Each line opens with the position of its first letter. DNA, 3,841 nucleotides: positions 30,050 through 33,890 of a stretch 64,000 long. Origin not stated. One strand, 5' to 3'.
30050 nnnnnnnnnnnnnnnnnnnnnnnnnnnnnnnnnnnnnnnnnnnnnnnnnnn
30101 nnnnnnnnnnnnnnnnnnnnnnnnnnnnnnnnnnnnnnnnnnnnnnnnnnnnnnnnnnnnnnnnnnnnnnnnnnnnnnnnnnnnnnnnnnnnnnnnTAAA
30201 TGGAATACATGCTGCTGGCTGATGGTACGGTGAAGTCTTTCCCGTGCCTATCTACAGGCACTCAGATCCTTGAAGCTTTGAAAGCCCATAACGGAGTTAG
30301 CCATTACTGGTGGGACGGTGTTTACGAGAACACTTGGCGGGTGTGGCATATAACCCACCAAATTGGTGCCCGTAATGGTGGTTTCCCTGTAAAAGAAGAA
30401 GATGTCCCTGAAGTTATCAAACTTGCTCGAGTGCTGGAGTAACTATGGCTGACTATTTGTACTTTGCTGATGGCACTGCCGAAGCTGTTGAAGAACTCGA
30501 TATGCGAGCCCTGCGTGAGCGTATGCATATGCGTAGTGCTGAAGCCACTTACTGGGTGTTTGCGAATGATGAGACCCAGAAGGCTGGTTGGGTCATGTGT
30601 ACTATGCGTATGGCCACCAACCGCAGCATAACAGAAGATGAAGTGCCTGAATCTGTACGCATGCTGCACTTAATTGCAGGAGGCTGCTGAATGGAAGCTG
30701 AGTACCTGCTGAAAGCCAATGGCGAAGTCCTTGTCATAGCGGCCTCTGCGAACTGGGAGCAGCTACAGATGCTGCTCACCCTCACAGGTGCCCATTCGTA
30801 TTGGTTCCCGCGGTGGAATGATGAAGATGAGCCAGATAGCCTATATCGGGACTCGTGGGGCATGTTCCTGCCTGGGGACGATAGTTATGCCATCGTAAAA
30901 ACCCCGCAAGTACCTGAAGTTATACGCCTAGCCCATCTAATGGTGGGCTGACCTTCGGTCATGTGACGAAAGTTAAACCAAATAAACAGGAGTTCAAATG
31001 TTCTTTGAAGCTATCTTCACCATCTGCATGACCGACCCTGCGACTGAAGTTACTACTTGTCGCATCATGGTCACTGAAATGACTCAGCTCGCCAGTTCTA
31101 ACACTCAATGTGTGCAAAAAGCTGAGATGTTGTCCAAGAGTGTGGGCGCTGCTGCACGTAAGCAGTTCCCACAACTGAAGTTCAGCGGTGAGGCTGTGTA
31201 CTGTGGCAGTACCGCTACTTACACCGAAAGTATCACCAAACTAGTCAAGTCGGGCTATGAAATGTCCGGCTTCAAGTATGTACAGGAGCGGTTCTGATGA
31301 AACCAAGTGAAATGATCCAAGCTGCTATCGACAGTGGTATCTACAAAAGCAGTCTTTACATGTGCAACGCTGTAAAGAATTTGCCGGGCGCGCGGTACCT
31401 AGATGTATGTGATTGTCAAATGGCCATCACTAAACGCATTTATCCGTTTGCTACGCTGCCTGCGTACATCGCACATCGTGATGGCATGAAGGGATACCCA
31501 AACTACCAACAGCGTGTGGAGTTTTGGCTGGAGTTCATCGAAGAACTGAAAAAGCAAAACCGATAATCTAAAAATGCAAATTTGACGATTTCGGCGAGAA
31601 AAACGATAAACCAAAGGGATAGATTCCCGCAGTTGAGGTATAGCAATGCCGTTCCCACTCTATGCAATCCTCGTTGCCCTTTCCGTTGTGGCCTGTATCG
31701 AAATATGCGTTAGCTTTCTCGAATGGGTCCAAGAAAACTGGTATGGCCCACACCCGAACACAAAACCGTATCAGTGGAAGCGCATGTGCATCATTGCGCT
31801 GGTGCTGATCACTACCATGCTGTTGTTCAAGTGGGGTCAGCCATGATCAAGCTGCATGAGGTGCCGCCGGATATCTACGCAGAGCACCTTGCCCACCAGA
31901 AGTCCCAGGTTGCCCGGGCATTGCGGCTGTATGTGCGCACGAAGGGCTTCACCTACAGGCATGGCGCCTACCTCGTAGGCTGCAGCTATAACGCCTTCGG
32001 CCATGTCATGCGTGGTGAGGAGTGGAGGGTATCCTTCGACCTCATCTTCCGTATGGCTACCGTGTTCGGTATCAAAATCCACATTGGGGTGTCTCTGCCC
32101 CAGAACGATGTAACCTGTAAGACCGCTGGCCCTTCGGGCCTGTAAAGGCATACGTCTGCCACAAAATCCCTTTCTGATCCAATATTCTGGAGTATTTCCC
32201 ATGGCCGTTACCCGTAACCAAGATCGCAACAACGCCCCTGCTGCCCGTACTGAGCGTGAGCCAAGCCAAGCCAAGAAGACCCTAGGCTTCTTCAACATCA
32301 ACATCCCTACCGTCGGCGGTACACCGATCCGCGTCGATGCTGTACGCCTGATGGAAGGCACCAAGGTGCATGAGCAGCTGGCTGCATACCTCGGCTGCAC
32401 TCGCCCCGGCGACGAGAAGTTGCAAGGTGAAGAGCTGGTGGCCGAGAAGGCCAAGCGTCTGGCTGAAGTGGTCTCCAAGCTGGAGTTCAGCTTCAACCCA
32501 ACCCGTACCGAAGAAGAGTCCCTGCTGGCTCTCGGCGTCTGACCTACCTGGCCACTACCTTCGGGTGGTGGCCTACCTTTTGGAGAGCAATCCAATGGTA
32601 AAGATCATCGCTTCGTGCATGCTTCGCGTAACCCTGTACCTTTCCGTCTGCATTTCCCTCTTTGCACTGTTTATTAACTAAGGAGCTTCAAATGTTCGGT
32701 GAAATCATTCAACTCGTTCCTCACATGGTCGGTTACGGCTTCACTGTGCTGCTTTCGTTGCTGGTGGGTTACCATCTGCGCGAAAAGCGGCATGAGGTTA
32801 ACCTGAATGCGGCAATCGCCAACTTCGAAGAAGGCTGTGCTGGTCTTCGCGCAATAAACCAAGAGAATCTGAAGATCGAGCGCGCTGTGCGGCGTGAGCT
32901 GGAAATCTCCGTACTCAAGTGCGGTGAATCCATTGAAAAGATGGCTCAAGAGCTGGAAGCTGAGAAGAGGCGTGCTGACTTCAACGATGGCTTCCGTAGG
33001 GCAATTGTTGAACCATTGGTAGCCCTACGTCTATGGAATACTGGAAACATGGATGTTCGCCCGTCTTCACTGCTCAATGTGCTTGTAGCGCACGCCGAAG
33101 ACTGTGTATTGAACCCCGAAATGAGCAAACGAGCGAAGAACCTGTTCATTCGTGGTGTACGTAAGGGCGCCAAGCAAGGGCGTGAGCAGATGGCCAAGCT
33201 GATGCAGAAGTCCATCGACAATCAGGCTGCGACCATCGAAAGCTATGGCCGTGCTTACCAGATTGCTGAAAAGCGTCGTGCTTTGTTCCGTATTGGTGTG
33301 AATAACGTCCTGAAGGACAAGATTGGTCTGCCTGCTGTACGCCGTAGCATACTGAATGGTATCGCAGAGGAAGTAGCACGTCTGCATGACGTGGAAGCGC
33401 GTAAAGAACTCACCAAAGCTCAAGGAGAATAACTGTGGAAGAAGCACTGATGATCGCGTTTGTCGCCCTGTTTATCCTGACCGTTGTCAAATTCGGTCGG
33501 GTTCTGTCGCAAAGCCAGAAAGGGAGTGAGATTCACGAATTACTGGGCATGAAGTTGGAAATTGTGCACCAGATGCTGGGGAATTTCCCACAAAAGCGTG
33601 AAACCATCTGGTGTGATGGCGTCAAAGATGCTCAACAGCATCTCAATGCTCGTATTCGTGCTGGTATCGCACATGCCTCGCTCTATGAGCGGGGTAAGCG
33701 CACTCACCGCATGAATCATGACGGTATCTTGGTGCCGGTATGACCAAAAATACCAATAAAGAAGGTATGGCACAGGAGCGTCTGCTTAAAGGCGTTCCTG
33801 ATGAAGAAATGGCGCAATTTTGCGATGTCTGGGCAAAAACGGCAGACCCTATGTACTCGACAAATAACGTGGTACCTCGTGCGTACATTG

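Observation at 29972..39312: About 18 hypervariable small early genes sharing one C-terminal docking-like motif (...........)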

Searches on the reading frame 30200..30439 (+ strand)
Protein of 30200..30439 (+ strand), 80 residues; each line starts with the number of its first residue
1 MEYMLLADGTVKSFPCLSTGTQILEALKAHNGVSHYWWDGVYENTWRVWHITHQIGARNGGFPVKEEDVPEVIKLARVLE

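Call 4: search_protein_families(library=pfam, proteins=[window:30200-30439:+], max_evalue=1)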
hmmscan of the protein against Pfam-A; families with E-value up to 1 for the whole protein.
window:30200-30439:+ (80 aa): 0 families

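Call 5: search_protein_families(library=phrogs, proteins=[window:30200-30439:+], max_evalue=0.01)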
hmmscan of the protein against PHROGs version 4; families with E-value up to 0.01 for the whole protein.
window:30200-30439:+ (80 aa): 0 families

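Call 49: find_homologous_proteins(query=A2, max_evalue=0.001)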
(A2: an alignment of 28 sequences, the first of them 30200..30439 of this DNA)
Query A2 (28 sequences) (80 aa, profile of the alignment): 6 proteins with E <= 0.001 among 397 candidates.
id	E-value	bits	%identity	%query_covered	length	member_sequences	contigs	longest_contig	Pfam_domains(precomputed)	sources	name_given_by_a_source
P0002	3.9e-16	77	94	100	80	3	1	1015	-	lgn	-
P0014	9.2e-12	63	-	-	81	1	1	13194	-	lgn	-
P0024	1.3e-11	62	-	-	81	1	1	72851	-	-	-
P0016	1.8e-10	59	23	84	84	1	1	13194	-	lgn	-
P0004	2.7e-9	55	44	20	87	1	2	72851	-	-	-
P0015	7.3e-6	44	-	-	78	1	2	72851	-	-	-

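Call 68: search_solved_structures(query=A2, max_evalue=10)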
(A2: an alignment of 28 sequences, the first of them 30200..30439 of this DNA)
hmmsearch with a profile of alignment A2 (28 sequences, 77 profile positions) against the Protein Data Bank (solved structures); distinct sequences matched with E-value up to 10: 2.
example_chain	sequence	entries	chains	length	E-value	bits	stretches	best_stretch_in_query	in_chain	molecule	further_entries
6xjf_A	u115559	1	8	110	0.15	15.7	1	10-70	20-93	Transcription factor E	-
6pln_A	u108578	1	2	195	0.74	13.5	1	10-70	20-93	Transcription factor E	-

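Call 69: search_protein_families(library=pfam, alignment_id=A2, max_evalue=10)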
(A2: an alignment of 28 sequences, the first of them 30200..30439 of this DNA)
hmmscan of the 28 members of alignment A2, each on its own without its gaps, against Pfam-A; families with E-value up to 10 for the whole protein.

A. member 1, window:30200-30439:+ (80 aa): 0 families

B. families by the number of members that match (of 28 scanned): 8 families
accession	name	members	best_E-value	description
PF04791.21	LMBR1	1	0.058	LMBR1-like membrane protein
PF17340.7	DUF5370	1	0.066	Family of unknown function (DUF5370)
PF13619.11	KTSC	1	0.093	KTSC domain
PF20171.3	OpcA_G6PD_C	1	0.1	Glucose-6-phosphate dehydrogenase subunit C-terminal domain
PF10414.14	CysG_dimeriser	1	0.11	Sirohaem synthase dimerisation region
PF01949.23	Endo_dU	1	0.12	Endonuclease dU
PF17217.9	UPA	1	0.13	UPA domain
PF08667.16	BetR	1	0.15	BetR domain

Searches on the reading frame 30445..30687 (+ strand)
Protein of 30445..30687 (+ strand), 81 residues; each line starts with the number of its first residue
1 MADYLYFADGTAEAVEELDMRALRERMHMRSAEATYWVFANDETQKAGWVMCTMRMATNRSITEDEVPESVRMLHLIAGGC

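Call 4: search_protein_families(library=pfam, proteins=[window:30445-30687:+], max_evalue=1)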
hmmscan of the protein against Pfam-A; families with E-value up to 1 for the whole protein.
window:30445-30687:+ (81 aa): 1 family
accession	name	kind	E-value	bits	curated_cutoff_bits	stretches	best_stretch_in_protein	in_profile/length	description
PF01949.23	Endo_dU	-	0.12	12.2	32.7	1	44-80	144-180/182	Endonuclease dU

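Call 5: search_protein_families(library=phrogs, proteins=[window:30445-30687:+], max_evalue=0.01)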
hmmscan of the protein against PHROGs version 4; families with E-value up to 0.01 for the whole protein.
window:30445-30687:+ (81 aa): 0 families

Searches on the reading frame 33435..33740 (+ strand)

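Call 55: search_protein_families(library=ncbifam, proteins=[window:33435-33740:+], max_evalue=0.1)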
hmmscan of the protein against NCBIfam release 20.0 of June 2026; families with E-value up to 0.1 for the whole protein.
window:33435-33740:+ (102 aa): 2 families
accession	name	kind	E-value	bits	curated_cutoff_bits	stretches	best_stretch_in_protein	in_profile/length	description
NF042964.1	phospholipD_antiphage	equivalog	0.031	12.6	1100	1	31-80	809-858/895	phospholipase D-like domain-containing anti-phage protein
NF003121.0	PRK04038.1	equivalog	0.078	12.8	146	1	28-92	18-80/145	30S ribosomal protein S19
